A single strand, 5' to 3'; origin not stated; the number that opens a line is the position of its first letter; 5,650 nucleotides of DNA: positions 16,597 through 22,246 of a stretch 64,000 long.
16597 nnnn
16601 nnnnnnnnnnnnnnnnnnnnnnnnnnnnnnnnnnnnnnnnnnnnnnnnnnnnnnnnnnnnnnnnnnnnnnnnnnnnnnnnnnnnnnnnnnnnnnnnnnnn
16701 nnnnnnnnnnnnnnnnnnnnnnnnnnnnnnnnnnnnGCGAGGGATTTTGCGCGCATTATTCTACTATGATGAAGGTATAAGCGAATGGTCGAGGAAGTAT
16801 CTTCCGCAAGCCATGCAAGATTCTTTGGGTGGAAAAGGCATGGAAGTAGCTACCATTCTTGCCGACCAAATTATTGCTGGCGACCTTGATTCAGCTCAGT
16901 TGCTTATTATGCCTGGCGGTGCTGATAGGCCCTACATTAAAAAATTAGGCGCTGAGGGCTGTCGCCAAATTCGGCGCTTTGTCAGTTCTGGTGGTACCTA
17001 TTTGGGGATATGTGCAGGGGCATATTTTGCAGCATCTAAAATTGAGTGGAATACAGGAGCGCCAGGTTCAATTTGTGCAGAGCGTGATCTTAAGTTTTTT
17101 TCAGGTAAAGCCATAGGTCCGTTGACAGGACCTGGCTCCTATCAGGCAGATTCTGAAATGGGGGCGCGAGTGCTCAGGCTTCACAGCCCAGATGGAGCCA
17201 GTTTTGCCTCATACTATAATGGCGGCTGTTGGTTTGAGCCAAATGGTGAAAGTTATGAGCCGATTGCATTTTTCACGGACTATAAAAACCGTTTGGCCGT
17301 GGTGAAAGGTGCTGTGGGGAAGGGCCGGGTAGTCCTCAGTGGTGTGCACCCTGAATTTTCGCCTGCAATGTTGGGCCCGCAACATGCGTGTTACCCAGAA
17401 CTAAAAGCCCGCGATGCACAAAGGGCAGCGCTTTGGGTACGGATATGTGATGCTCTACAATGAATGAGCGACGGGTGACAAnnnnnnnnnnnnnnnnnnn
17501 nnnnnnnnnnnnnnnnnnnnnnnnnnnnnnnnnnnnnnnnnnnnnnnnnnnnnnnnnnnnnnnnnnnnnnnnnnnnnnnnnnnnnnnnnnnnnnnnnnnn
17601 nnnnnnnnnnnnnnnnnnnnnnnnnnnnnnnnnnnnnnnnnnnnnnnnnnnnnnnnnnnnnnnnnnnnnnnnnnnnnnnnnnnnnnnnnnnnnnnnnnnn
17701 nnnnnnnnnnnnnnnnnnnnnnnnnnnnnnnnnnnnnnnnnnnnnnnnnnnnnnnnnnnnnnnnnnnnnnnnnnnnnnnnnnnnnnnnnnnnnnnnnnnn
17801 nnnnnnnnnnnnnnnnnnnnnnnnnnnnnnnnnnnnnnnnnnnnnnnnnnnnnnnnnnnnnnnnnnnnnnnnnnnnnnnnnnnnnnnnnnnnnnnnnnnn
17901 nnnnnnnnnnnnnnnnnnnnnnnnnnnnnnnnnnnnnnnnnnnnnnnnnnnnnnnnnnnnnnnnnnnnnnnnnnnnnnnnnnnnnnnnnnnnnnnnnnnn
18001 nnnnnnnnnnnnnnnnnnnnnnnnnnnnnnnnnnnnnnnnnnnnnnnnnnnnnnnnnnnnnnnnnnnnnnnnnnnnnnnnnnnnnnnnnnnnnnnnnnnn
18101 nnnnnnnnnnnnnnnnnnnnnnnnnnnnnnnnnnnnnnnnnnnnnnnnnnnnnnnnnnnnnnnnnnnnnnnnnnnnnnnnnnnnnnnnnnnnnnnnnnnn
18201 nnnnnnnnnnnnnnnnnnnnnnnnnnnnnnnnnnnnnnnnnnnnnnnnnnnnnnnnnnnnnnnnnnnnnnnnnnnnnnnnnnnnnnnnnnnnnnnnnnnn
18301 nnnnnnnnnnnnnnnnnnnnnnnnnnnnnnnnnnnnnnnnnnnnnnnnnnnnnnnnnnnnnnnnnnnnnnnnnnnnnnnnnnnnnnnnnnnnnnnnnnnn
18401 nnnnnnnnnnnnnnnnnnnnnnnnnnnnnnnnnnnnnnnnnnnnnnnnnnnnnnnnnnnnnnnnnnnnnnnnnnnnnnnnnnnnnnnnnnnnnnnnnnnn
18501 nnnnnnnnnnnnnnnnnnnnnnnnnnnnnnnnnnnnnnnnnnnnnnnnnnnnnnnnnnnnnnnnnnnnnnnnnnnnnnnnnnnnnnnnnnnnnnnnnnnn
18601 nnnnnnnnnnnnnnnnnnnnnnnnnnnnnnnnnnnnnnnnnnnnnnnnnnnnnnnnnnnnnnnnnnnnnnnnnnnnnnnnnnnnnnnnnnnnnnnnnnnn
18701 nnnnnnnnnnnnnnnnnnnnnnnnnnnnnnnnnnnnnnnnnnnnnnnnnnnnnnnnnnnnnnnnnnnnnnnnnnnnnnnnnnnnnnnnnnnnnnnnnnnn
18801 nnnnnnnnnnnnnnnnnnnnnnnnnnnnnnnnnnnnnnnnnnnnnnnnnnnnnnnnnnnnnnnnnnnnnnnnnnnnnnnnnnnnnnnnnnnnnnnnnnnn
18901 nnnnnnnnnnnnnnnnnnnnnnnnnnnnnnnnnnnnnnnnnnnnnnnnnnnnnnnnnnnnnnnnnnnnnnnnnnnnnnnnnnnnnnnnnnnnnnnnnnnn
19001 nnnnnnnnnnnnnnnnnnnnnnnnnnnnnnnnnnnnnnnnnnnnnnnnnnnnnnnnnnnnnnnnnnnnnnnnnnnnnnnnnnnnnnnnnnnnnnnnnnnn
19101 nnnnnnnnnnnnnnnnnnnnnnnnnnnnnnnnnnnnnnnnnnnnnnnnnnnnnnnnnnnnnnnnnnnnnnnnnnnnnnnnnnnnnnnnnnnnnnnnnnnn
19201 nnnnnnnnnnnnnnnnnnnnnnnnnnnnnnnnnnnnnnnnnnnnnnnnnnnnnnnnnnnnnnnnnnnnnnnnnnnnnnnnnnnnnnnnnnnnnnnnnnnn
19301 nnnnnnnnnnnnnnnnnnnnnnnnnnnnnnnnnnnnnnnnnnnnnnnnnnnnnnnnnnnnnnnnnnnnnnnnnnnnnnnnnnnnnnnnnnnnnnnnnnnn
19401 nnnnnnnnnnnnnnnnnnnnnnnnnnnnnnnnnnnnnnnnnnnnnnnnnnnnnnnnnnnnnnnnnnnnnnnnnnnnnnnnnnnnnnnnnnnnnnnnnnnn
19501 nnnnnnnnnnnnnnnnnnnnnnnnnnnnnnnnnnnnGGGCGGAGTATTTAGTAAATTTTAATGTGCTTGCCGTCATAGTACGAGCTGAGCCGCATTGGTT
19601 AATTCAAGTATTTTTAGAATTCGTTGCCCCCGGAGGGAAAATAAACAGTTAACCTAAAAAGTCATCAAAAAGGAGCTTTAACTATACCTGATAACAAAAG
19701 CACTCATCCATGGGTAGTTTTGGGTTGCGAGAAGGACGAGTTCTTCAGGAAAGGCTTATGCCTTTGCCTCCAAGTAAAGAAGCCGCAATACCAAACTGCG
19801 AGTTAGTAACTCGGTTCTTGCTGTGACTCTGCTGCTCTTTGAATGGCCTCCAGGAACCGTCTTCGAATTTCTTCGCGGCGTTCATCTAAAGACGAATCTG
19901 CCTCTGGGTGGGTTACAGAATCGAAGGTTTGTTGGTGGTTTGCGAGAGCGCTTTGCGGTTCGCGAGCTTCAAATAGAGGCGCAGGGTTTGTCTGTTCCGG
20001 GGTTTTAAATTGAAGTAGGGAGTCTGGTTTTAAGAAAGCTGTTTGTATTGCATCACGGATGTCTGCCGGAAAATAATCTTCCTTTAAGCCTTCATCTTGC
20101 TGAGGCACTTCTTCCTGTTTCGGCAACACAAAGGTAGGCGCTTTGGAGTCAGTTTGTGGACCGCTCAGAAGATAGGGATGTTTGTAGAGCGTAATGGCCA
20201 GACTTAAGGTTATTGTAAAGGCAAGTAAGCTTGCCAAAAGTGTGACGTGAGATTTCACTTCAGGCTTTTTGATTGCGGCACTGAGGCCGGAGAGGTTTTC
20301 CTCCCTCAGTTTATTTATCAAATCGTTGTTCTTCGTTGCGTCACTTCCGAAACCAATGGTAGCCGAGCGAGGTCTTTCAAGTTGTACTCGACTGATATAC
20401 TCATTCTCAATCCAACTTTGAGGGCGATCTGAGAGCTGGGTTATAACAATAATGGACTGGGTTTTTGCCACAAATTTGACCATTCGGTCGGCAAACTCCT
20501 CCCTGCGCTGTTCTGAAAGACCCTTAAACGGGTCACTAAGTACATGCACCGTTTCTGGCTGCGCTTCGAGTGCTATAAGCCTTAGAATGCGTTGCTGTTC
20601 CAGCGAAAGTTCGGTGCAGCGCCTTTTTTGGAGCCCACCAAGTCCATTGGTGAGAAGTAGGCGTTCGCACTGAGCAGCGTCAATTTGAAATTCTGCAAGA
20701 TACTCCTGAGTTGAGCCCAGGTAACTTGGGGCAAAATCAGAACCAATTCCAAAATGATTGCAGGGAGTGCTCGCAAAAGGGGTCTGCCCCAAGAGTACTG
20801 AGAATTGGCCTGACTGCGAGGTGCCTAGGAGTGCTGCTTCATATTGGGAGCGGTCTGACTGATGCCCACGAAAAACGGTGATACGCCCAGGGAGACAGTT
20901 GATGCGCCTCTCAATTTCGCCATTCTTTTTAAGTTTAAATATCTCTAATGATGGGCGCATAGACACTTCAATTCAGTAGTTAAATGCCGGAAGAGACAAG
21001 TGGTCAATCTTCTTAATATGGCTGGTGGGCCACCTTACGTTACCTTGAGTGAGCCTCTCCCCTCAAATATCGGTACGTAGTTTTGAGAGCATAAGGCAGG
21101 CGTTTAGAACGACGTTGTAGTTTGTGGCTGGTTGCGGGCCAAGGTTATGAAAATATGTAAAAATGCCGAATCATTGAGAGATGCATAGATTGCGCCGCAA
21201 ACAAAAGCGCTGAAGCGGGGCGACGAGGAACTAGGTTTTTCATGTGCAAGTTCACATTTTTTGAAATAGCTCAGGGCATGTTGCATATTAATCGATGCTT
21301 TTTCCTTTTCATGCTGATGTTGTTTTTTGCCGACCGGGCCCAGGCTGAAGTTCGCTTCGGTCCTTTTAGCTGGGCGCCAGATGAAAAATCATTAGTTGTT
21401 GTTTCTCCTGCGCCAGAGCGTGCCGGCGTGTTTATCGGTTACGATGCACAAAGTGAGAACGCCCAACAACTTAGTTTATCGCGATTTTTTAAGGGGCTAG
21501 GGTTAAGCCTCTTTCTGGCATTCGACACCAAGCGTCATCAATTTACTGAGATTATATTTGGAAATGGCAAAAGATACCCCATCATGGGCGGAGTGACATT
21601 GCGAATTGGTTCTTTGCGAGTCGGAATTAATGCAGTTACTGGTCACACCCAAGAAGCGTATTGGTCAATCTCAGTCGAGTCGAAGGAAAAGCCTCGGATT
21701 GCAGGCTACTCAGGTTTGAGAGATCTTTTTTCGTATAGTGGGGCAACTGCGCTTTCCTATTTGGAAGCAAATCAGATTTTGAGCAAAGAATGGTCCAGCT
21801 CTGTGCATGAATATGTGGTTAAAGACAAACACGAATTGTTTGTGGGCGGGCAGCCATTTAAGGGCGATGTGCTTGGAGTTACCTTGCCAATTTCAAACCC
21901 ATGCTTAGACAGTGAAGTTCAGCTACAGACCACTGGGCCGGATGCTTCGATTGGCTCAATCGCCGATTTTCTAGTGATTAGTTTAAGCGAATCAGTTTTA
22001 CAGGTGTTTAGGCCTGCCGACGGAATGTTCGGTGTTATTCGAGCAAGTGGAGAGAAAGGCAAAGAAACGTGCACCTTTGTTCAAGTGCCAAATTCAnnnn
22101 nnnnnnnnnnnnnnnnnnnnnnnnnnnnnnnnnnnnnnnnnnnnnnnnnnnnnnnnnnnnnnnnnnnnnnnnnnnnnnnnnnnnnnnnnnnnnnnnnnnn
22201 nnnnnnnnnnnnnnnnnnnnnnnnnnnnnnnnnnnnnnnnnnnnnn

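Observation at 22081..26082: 1333-aa single-ORF fusion of a PMT/ArnT-like GT-C domain with a DUF2298/YYY-type domain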

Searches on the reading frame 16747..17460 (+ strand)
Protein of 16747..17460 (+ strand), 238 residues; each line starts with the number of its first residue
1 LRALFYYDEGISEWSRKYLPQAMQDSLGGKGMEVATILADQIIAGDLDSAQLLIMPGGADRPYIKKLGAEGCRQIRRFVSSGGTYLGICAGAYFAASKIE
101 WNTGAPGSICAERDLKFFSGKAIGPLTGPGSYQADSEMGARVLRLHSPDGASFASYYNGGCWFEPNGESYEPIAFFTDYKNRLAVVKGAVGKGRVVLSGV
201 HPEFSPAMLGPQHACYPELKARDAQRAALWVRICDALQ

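Call 4: search_protein_families(library=pfam, proteins=[window:16747-17460:+], max_evalue=0.01)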
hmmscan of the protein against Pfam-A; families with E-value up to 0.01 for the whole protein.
window:16747-17460:+ (238 aa): 2 families
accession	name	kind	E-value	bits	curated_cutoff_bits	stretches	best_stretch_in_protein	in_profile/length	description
PF09825.15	BPL_N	-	1.9e-45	155.4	24.2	1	2-221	2-245/283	Biotin-protein ligase, N terminal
PF07685.20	GATase_3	-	0.0011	19.1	27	1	46-99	36-92/196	CobB/CobQ-like glutamine amidotransferase domain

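Call 5: search_protein_families(library=ncbifam, proteins=[window:16747-17460:+], max_evalue=0.01)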
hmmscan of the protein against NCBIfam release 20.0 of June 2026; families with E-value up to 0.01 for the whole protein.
window:16747-17460:+ (238 aa): 0 families

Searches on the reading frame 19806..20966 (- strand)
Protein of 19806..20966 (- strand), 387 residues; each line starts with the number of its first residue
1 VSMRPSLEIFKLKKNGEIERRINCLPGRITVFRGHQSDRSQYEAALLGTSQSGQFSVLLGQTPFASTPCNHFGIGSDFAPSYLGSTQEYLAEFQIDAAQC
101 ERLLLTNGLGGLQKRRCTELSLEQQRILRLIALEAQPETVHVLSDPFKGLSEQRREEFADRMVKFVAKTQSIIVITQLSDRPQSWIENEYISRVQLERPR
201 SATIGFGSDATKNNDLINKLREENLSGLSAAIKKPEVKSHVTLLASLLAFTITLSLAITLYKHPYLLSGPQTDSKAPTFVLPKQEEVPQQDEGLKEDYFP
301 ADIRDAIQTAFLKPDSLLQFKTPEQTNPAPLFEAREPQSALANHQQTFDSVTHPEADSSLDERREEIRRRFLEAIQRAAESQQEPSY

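Call 4: search_protein_families(library=pfam, proteins=[window:19806-20966:-], max_evalue=0.01)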
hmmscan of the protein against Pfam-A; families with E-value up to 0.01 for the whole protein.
window:19806-20966:- (387 aa): 0 families

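Call 5: search_protein_families(library=ncbifam, proteins=[window:19806-20966:-], max_evalue=0.01)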
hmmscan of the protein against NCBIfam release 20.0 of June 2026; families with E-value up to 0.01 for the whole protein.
window:19806-20966:- (387 aa): 6 families
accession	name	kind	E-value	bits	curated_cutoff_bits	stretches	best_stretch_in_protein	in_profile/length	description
NF008186.0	PRK10938.1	equivalog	8.5e-06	24.5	459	1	86-183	102-200/490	molybdate ABC transporter ATP-binding protein ModF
TIGR01189.1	ccmA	equivalog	2.9e-05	23.8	131.6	1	90-177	97-185/198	heme ABC exporter ATP-binding protein CcmA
NF010061.0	PRK13538.1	equivalog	8.5e-05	22.1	195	1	94-176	108-190/211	cytochrome c biogenesis heme-transporting ATPase CcmA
TIGR03411.1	urea_trans_UrtD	equivalog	0.00077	19.2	304.1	1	97-176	121-199/242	urea ABC transporter ATP-binding protein UrtD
NF040873.1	AztA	equivalog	0.0026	17.4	220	1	96-177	96-177/191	zinc ABC transporter ATP-binding protein AztA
TIGR03771.1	anch_rpt_ABC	equivalog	0.0029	17.3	268.8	1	100-176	94-170/223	anchored repeat-type ABC transporter ATP-binding subunit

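Call 60: search_protein_families(library=padloc, proteins=[window:19806-20966:-], max_evalue=0.01)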
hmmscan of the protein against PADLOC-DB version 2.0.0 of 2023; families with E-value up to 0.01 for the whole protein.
window:19806-20966:- (387 aa): 0 families

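Call 75: search_protein_families(library=phrogs, proteins=[window:19806-20966:-], max_evalue=0.01)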
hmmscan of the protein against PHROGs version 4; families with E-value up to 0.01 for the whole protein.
window:19806-20966:- (387 aa): 1 family
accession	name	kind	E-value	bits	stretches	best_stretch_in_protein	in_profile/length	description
phrog_23675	-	unknown function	0.00027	21.8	1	99-178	20-97/143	-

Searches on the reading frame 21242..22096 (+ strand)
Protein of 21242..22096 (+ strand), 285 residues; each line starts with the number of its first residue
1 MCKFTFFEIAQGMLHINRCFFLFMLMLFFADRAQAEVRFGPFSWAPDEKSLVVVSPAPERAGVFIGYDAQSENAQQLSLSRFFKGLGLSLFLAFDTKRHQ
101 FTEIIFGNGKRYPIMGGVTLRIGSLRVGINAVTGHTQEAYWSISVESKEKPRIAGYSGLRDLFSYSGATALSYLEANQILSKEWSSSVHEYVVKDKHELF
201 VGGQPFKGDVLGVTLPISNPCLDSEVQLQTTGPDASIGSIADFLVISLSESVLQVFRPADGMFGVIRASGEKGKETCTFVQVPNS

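Call 4: search_protein_families(library=pfam, proteins=[window:21242-22096:+], max_evalue=0.01)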
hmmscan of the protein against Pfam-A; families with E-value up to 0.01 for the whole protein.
window:21242-22096:+ (285 aa): 0 families

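Call 5: search_protein_families(library=ncbifam, proteins=[window:21242-22096:+], max_evalue=0.01)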
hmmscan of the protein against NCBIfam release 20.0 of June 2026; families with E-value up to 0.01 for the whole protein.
window:21242-22096:+ (285 aa): 1 family
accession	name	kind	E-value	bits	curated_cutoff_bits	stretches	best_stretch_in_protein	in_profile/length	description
NF008726.1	PRK11728.1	equivalog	0.005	15.7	299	1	123-192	260-328/389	L-2-hydroxyglutarate oxidase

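Call 60: search_protein_families(library=padloc, proteins=[window:21242-22096:+], max_evalue=0.01)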
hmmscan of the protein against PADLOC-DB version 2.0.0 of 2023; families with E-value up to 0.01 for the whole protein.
window:21242-22096:+ (285 aa): 0 families

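Call 75: search_protein_families(library=phrogs, proteins=[window:21242-22096:+], max_evalue=0.01)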
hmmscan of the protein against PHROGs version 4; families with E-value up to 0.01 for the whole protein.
window:21242-22096:+ (285 aa): 0 families
